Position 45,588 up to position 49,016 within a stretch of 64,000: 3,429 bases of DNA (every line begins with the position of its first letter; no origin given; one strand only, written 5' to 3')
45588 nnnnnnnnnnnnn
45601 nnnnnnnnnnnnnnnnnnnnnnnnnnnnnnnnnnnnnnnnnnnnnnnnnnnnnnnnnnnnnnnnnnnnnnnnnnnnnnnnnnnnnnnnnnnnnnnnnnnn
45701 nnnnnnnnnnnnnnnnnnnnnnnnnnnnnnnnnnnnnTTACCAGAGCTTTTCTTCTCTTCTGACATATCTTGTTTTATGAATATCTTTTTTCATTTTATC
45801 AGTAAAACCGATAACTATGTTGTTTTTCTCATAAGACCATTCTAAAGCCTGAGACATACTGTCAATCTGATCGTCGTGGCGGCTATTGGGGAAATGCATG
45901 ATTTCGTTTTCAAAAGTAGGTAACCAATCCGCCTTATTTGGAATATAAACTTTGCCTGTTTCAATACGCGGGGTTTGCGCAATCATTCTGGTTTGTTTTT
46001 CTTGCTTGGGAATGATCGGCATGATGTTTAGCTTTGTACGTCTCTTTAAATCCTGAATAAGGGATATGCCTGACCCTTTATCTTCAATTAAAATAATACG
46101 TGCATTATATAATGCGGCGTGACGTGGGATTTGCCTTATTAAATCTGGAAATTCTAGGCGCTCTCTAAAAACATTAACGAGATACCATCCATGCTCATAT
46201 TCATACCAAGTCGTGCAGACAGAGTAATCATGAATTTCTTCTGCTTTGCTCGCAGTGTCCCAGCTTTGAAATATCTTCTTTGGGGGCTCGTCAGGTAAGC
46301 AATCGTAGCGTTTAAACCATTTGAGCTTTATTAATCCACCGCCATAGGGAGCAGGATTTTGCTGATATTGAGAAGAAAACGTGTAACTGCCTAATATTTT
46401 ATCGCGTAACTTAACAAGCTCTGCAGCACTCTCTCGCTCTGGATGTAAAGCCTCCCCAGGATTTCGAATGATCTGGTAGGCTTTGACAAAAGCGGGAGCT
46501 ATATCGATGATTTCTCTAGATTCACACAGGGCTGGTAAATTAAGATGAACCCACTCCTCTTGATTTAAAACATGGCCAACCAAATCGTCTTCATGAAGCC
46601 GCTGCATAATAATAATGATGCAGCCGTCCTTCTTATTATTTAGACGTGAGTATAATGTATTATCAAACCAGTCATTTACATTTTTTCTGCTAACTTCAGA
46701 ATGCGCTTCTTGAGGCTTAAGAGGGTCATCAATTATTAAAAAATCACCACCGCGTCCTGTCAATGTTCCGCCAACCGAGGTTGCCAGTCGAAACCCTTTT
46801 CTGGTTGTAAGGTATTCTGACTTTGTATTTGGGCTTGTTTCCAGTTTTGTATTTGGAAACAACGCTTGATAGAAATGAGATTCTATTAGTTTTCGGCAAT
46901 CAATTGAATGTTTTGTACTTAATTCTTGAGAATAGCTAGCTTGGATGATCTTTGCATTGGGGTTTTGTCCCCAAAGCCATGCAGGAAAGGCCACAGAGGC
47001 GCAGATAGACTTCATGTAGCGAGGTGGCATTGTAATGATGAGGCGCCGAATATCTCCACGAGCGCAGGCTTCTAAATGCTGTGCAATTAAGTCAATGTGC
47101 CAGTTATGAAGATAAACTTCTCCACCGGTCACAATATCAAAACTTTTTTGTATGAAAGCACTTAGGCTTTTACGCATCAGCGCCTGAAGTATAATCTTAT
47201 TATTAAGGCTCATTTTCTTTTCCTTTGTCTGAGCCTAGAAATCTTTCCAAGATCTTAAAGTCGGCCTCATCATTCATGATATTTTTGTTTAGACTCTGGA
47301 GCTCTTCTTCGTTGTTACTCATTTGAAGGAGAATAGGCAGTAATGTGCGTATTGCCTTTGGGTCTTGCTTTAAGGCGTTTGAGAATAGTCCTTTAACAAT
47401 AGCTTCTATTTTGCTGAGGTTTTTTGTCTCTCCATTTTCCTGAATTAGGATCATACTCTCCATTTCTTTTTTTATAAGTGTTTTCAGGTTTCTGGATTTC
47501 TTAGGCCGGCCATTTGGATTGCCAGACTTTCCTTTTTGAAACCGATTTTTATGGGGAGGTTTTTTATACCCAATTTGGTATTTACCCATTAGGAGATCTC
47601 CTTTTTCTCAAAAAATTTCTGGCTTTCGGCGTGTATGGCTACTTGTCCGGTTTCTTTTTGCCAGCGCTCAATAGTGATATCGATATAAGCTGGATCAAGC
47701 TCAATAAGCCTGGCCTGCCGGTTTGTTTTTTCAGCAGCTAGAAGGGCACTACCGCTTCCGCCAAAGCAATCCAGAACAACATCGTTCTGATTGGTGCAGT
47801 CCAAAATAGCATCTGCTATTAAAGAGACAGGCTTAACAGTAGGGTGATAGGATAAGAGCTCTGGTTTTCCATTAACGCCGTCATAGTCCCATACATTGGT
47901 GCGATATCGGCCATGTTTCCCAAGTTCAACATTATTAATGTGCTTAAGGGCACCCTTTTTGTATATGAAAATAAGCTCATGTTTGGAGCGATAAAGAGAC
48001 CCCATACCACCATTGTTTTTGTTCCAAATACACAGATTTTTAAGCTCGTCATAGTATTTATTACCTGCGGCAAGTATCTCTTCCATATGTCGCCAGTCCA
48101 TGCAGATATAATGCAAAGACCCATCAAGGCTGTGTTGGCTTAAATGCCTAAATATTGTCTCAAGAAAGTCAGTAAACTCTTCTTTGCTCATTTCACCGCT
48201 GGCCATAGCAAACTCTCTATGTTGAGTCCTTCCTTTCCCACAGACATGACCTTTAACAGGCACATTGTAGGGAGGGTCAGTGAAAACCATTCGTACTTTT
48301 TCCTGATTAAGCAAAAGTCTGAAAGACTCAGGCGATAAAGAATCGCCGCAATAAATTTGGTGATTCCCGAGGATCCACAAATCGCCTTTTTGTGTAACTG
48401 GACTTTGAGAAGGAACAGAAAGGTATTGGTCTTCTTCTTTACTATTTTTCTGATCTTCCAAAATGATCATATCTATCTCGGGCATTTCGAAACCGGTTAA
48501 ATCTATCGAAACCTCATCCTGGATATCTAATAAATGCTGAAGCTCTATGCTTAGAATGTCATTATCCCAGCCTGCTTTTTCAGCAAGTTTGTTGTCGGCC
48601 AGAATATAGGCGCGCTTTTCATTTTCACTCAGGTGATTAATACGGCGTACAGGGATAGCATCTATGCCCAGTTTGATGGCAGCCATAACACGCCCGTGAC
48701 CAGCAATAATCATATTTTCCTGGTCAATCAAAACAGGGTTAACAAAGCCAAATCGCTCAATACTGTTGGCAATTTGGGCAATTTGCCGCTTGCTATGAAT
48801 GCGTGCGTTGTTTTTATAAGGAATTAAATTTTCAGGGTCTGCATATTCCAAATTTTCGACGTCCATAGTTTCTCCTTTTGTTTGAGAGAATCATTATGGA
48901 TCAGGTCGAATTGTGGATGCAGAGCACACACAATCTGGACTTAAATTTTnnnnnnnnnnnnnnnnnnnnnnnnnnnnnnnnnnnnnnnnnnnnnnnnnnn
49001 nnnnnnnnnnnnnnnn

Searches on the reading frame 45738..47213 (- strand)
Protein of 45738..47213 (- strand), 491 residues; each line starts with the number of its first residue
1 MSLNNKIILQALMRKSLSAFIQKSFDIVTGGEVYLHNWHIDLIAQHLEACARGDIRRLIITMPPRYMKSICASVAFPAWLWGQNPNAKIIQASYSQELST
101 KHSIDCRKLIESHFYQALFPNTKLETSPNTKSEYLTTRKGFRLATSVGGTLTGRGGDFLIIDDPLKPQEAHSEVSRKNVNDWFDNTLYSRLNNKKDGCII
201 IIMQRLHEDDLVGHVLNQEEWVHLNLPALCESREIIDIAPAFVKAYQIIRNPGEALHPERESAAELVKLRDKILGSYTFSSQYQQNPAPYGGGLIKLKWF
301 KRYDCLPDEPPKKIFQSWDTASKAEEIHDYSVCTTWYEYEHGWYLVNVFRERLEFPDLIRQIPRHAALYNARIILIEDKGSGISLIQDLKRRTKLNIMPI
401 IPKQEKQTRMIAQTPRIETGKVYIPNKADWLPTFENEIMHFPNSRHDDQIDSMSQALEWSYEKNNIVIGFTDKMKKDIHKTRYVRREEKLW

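Call 12: search_protein_families(library=pfam, proteins=[window:45738-47213:-], max_evalue=0.01)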
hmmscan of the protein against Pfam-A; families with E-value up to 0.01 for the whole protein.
window:45738-47213:- (491 aa): 2 families
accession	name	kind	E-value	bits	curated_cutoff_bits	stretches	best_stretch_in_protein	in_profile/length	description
PF17289.8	Terminase_6C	-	2.1e-13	51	22.6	1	317-457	2-152/155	Terminase RNaseH-like domain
PF03237.21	Terminase_6N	-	0.0023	18.1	22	1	68-265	10-188/215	Terminase large subunit, T4likevirus-type, N-terminal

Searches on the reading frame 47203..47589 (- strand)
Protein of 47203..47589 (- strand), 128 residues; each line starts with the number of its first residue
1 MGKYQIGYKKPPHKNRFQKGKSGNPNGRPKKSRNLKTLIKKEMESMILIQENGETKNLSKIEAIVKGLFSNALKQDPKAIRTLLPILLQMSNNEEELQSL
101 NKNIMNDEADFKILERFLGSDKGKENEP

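Call 12: search_protein_families(library=pfam, proteins=[window:47203-47589:-], max_evalue=0.01)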
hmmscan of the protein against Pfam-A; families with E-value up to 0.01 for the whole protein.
window:47203-47589:- (128 aa): 1 family
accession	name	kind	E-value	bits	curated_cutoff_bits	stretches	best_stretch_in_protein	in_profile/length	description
PF18932.5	DUF5681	-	1.3e-22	80.6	27.5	1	14-89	2-74/77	Family of unknown function (DUF5681)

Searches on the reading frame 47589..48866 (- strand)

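Call 12: search_protein_families(library=pfam, proteins=[window:47589-48866:-], max_evalue=0.01)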
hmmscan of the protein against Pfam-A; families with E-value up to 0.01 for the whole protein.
window:47589-48866:- (425 aa): 4 families
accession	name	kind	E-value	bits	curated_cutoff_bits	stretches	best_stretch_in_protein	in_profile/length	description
PF01555.25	N6_N4_Mtase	-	4.2e-29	102.5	26.7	1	191-399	1-220/221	DNA methylase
PF02195.25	ParB_N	-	0.00024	21.5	26.3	1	22-88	20-89/95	ParB N-terminal domain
PF03602.21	Cons_hypoth95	-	0.00042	20.5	24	0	355-405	36-87/182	Conserved hypothetical protein 95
PF02384.22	N6_Mtase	-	0.0092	15.8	20.4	0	169-244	107-175/311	N-6 DNA Methylase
